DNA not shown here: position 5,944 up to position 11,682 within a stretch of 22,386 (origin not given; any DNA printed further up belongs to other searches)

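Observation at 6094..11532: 1812-aa orphan-looking protein with a single MoxR/AAA_5-type ATPase module embedded late in the sequence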

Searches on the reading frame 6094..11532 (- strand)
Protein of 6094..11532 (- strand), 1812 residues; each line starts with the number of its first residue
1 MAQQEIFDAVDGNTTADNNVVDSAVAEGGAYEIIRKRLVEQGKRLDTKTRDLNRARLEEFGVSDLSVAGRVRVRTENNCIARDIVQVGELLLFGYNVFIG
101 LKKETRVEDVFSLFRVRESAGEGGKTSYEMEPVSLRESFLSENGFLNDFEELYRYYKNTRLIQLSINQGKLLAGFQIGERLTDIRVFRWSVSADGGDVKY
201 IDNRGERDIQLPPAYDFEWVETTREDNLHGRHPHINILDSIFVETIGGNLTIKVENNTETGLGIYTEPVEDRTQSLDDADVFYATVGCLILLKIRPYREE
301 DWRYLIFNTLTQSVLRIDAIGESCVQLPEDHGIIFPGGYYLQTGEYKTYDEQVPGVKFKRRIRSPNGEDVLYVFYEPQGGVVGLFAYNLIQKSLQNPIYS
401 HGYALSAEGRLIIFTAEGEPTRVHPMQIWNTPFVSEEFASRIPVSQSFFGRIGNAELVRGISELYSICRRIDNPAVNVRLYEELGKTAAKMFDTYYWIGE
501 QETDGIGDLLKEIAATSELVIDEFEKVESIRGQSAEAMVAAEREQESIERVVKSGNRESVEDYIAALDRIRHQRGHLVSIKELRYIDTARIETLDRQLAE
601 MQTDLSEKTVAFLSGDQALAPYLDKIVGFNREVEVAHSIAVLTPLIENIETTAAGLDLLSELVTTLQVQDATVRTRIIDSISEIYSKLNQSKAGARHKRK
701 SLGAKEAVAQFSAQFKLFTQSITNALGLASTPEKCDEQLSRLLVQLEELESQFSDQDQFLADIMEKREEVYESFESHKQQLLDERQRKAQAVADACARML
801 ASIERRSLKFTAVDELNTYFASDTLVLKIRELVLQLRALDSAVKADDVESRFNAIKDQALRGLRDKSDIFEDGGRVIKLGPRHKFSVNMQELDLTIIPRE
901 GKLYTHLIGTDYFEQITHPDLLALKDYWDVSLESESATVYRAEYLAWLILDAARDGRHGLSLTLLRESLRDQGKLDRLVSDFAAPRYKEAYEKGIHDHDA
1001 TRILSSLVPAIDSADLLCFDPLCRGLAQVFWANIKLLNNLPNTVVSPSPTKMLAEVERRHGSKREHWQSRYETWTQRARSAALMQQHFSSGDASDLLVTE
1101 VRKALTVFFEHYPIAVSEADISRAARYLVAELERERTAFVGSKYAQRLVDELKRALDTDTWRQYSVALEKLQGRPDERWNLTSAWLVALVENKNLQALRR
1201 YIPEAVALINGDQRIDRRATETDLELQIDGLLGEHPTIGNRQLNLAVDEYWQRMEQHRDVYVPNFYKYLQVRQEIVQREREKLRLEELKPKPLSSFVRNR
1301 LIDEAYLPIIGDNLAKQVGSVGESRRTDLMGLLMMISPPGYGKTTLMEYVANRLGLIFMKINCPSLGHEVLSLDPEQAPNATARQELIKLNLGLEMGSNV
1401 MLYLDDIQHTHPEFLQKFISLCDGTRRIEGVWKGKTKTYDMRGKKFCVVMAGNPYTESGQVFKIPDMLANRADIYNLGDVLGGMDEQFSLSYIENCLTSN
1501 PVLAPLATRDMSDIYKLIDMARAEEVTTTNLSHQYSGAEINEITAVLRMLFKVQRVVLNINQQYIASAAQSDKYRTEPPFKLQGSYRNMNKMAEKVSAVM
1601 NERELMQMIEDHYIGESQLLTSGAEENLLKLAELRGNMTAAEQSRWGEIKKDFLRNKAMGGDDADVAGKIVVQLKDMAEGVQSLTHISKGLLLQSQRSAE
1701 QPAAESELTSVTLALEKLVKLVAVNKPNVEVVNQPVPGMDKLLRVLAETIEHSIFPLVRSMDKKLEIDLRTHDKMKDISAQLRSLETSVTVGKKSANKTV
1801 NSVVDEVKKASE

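Call 5: search_protein_families(library=pfam, proteins=[window:6094-11532:-], max_evalue=0.01)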
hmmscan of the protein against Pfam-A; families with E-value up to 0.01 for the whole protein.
window:6094-11532:- (1812 aa): 5 families
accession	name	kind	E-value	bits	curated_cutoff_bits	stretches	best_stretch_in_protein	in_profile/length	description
PF12458.13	DUF3686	-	7.2e-202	671.2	25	1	45-496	2-448/448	ATPase involved in DNA repair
PF25472.1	DUF7902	-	1e-25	90.2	26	1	617-701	1-85/85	Domain of unknown function (DUF7902)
PF00004.35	AAA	-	1.4e-06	29.2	21.2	1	1334-1372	2-40/131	ATPase family associated with various cellular activities (AAA)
PF07728.20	AAA_5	-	9.3e-06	26.1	22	1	1333-1461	2-128/139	AAA domain (dynein-related subfamily)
PF13401.12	AAA_22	-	5.1e-05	24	27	1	1331-1423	6-109/130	AAA domain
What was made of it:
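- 6094..11532 (-): Gene for the 1812-aa BacE-family (DUF3686) AAA+ ATPase. Soluble, with no predicted TM segment. Pfam DUF3686, DUF7902 and AAA_5: call 5.
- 10045..11400 (-): DUF3686 domain (residues 45-496). An N-terminal helix is followed by a beta-propeller (beta strands at about 66-430). Pfam E = 7.2e-202 (call 5).
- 8932..10227 (-): Long-helix (coiled-coil-like) stalk, residues 436-867. It includes DUF7902 (residues 617-701, nt 9430-9684). Pfam DUF7902 E = 1e-25 (call 5).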

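Call 6: search_protein_families(library=ncbifam, proteins=[window:6094-11532:-], max_evalue=0.01)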
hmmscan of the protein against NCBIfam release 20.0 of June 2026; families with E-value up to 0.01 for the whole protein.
window:6094-11532:- (1812 aa): 1 family
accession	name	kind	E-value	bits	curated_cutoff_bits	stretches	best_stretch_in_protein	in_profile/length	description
TIGR00996.1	Mtu_fam_mce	paralog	0.005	16.1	140.5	0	703-774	175-246/291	MCE family protein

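Call 16: search_solved_structures(query=window:6094-11532:-, max_evalue=1, show_alignments=2)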
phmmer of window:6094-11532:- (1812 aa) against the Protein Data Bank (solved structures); distinct sequences matched with E-value up to 1: 51.
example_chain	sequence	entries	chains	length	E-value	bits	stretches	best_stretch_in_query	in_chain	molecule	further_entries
5vc7_A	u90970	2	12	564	0.071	13.5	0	1334-1367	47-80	VCP-like ATPase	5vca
7swl_A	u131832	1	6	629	0.14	12.6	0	1299-1366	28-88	Rix7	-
5g4g_A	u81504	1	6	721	0.15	12.5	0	1334-1367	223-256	VCP-LIKE ATPASE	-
9bji_A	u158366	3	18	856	0.16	12.4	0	1333-1367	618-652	Nuclear valosin-containing protein-like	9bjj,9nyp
6chs_H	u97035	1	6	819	0.21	12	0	1332-1369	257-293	Putative cell division control protein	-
6ef2_K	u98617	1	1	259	0.22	11.9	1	1306-1377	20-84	26S proteasome regulatory subunit 6B homolog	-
6ef0_K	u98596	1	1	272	0.23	11.9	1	1306-1377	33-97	26S proteasome regulatory subunit 6B homolog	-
7wub_C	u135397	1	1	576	0.23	11.9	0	1333-1369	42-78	Transitional endoplasmic reticulum ATPase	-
7wub_D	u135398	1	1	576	0.23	11.9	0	1333-1369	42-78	Transitional endoplasmic reticulum ATPase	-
6ef1_K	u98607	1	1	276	0.23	11.8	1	1306-1377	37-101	26S proteasome regulatory subunit 6B homolog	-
9dx3_A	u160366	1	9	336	0.24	11.8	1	1324-1364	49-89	Holliday junction branch migration complex subunit RuvB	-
9dx4_A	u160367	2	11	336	0.25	11.7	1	1324-1364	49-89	Holliday junction branch migration complex subunit RuvB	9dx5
7t3i_A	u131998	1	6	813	0.25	11.7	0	1299-1366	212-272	Rix7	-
6mat_A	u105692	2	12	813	0.25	11.7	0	1299-1366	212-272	Rix7 mutant | Rix7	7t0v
6mck_A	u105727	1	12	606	0.26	11.7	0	1333-1369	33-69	Transitional endoplasmic reticulum ATPase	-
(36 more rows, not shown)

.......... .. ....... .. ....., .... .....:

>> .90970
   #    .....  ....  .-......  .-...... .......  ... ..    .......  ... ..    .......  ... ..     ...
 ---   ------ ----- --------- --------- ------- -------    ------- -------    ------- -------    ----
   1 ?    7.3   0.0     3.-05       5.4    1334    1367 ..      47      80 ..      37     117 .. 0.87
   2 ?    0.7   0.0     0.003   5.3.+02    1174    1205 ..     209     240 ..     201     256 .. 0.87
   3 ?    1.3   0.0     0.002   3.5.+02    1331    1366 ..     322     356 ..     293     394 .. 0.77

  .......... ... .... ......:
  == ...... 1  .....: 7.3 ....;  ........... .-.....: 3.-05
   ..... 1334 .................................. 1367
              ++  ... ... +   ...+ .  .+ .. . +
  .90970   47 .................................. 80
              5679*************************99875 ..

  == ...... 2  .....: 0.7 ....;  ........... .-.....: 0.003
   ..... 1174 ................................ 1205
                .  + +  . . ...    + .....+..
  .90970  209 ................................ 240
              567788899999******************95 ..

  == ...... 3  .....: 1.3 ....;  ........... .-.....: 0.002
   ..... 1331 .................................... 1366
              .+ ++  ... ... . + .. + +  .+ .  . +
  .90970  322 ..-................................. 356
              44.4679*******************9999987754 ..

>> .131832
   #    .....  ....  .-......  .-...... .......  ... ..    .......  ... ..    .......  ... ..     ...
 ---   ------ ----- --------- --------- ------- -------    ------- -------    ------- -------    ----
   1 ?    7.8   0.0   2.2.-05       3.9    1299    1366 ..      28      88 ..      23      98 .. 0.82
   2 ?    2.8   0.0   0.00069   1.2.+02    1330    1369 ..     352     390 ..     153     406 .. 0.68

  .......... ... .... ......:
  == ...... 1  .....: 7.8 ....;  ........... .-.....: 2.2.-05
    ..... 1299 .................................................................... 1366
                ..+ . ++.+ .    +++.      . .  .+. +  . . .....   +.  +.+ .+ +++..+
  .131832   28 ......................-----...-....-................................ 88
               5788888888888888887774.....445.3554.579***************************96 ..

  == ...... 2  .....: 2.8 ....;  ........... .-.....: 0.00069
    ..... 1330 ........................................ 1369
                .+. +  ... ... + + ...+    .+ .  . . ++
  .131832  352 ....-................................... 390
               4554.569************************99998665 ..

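Call 17: search_protein_families(library=padloc, proteins=[window:6094-11532:-], max_evalue=0.01)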
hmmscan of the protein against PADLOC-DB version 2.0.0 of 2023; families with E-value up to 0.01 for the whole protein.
window:6094-11532:- (1812 aa): 0 families

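Call 18: find_homologous_proteins(query=window:6094-11532:-, max_evalue=0.00001)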
Query window:6094-11532:- (1812 aa): 6084 proteins with E <= 0.00001 among 8000 candidates; the best 120 are listed.
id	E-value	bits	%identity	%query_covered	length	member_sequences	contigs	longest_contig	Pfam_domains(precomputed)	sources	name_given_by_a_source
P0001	0.0e+0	4007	99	100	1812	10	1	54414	PF12458.14,PF00004.36,PF07728.21,PF25472.2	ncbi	-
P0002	0.0e+0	2825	70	99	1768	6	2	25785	PF12458.14,PF00004.36,PF13401.13,PF07728.21,PF25472.2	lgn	-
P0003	0.0e+0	2820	70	97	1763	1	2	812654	PF12458.14,PF00004.36,PF13401.13,PF07728.21,PF25472.2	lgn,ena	-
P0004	0.0e+0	2819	70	98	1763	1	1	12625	PF12458.14,PF00004.36,PF13401.13,PF07728.21,PF25472.2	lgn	-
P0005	0.0e+0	2817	70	98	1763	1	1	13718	PF12458.14,PF00004.36,PF13401.13,PF07728.21,PF25472.2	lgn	-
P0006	0.0e+0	2816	70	98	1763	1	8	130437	PF12458.14,PF00004.36,PF13401.13,PF07728.21,PF25472.2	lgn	-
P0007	0.0e+0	2811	70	98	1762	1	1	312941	PF12458.14,PF00004.36,PF13401.13,PF07728.21,PF25472.2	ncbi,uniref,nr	ncbi:AAA family ATPase [Exilibacterium tricleocarpae]|uniref:AAA family ATPase n=1 Tax=Exilibacteriu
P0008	0.0e+0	2810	71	98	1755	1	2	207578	PF12458.14,PF00004.36,PF13401.13,PF07728.21,PF25472.2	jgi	jgi:ATPase involved in DNA repair/ATPase family associated with various cellular activities (AAA)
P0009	0.0e+0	2804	70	98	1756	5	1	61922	PF12458.14,PF00004.36,PF25472.2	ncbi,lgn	-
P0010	0.0e+0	2802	70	98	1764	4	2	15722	PF12458.14,PF00004.36,PF13401.13,PF07728.21,PF25472.2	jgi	-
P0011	0.0e+0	2801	71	98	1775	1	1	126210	PF12458.14,PF00004.36,PF13401.13,PF25472.2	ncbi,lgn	-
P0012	0.0e+0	2792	70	98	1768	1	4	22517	PF12458.14,PF00004.36,PF13401.13,PF07728.21,PF25472.2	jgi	-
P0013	0.0e+0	2790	69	99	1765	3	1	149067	PF12458.14,PF00004.36,PF13401.13,PF07728.21,PF25472.2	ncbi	-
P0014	0.0e+0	2786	70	98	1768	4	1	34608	PF12458.14,PF00004.36,PF13401.13,PF07728.21,PF25472.2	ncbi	-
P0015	0.0e+0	2786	70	98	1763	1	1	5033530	PF12458.14,PF00004.36,PF13401.13,PF07728.21,PF25472.2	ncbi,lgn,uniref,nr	ncbi:DNA repair ATPase [Teredinibacter sp. KSP-S5-2]|uniref:DNA repair ATPase n=1 Tax=Teredinibacter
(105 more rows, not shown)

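Call 32: find_encoding_contigs(protein=P0001, flank=10000, max_places=3)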
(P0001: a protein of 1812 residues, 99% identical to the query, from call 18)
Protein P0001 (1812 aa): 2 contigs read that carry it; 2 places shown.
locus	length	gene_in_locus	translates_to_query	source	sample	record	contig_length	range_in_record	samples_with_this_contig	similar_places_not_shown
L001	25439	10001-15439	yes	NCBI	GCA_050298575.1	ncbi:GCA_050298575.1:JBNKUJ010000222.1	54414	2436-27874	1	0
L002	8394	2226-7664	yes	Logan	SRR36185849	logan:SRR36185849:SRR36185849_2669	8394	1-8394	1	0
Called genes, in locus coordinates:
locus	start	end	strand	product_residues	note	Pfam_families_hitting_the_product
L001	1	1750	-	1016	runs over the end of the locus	PF17874:TPR_MalT (weak), PF00989:PAS, PF08448:PAS_4, PF13188:PAS_8, PF13426:PAS_9, PF08447:PAS_3, PF00990:GGDEF, PF00563:EAL, +3 more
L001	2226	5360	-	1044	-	PF17874:TPR_MalT, PF13424:TPR_12, PF00989:PAS, PF13188:PAS_8, PF08447:PAS_3, PF13426:PAS_9, PF00990:GGDEF, PF00563:EAL, +3 more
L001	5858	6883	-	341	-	PF00356:LacI, PF00532:Peripla_BP_1, PF13407:Peripla_BP_4, PF13377:Peripla_BP_3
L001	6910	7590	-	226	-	PF00702:Hydrolase, PF13419:HAD_2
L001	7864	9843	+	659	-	-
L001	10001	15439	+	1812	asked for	PF12458:DUF3686, PF00004:AAA (faint), PF25472:DUF7902, PF07728:AAA_5 (faint)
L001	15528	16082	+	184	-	PF01694:Rhomboid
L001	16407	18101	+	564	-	PF00756:Esterase, PF10503:Esterase_PHB, PF00326:Peptidase_S9 (weak), PF16403:Bact_surface_Ig-like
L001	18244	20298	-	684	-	PF05649:Peptidase_M13_N, PF01431:Peptidase_M13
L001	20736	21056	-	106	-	-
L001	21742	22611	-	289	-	PF00491:Arginase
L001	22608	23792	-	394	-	PF00278:Orn_DAP_Arg_deC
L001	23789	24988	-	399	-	PF03435:Sacchrp_dh_NADP, PF16653:Sacchrp_dh_C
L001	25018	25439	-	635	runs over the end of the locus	PF02784:Orn_Arg_deC_N, PF17810:Arg_decarb_HB, PF17944:Arg_decarbox_C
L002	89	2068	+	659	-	-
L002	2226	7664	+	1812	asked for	PF12458:DUF3686, PF00004:AAA (faint), PF25472:DUF7902, PF07728:AAA_5 (faint)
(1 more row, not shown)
